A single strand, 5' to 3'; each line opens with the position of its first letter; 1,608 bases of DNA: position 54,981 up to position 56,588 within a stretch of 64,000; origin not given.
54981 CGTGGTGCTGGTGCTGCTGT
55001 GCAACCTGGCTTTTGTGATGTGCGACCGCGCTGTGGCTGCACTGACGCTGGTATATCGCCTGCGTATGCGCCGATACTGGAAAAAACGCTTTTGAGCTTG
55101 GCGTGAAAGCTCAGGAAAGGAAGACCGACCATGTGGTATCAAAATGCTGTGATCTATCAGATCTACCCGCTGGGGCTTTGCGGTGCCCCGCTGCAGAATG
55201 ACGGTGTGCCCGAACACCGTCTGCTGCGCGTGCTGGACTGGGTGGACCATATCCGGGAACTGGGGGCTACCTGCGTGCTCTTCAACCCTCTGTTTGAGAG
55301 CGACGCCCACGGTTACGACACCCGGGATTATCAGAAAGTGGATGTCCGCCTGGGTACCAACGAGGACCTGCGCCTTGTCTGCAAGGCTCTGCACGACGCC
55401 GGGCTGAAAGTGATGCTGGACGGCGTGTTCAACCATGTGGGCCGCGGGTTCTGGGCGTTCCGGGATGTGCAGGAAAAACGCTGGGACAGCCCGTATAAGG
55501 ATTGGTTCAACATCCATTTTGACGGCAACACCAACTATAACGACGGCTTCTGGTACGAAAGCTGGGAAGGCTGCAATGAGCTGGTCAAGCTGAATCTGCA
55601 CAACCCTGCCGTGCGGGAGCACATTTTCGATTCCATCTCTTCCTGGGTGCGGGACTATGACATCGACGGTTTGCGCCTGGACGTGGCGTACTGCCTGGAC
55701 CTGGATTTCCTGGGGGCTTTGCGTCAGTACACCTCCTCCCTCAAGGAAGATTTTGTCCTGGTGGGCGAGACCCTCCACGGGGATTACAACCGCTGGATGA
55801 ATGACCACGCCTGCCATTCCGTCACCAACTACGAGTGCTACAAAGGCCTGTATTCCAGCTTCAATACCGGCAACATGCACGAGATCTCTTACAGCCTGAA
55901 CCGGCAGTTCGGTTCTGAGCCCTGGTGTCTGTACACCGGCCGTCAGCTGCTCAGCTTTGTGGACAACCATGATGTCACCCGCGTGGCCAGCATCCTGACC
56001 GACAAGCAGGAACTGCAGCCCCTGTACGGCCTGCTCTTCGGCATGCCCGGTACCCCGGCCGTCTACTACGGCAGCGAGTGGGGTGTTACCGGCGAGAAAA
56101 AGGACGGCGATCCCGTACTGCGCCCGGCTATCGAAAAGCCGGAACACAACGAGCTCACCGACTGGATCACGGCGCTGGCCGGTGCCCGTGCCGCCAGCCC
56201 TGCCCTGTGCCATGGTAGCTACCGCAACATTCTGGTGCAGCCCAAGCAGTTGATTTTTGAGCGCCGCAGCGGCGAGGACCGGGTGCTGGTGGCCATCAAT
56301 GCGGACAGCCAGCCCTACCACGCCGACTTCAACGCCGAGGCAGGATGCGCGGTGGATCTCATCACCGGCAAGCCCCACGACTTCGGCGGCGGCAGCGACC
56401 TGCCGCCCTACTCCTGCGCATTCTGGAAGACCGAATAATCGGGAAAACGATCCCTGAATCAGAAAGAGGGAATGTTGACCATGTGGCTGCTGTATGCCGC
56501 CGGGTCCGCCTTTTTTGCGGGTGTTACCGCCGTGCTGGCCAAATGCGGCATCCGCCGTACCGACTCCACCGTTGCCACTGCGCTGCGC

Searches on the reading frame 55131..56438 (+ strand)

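Call 20: search_protein_families(library=ncbifam, proteins=[window:55131-56438:+], max_evalue=1e-10)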
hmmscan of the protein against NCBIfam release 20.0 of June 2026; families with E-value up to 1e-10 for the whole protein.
window:55131-56438:+ (435 aa): 24 families
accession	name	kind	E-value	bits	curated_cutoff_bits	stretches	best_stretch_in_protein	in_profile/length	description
NF041090.1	Cyc-maltodext_AglB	equivalog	1.8e-52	178.7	540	1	34-401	67-414/470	cyclomaltodextrinase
NF008051.0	PRK10785.1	equivalog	2.8e-50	171.1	568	1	36-394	183-561/607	maltodextrin glucosidase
NF041321.1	Alpha-amyl_MalA_Halo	equivalog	1.1e-34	119.9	875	1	2-415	256-647/666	alpha-amylase MalA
NF011083.0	PRK14510.1-2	equivalog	1.5e-30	105.5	1322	1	36-235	227-440/1186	bifunctional glycogen debranching protein GlgX/4-alpha-glucanotransferase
TIGR02403.1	trehalose_treC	equivalog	8.2e-27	94.1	799.05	1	2-186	1-195/544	alpha,alpha-phosphotrehalase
TIGR02456.1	treS_nterm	equivalog_domain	7.2e-25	87.5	678.35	1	2-138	2-134/539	maltose alpha-D-glucosyltransferase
NF008183.0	PRK10933.1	subfamily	1.1e-23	83.7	535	1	2-186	7-202/551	alpha,alpha-phosphotrehalase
NF051899.1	BetGalacBglAAgro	equivalog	1.1e-23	83.5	900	1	2-185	2-198/537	beta-galactosidase BglA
NF007060.0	PRK09505.2-5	equivalog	1.8e-16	59.3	790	0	156-387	437-686/690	alpha-amylase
TIGR02401.1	trehalose_TreY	equivalog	2.3e-16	59.2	498.65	1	36-134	20-124/838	malto-oligosyltrehalose synthase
NF007052.0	PRK09505.1-2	equivalog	4.6e-16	58.1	749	0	59-122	272-333/677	alpha-amylase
NF007051.0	PRK09505.1-1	equivalog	7e-16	57.4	864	0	59-107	282-330/686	alpha-amylase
NF006970.0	PRK09441.1-3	equivalog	1.9e-15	56.5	516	1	69-313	108-353/466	alpha-amylase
TIGR02402.1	trehalose_TreZ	equivalog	5e-15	54.8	538.8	0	34-104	114-187/545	malto-oligosyltrehalose trehalohydrolase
NF007053.0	PRK09505.1-3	equivalog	1.2e-14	53.5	1269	0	59-121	274-334/687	alpha-amylase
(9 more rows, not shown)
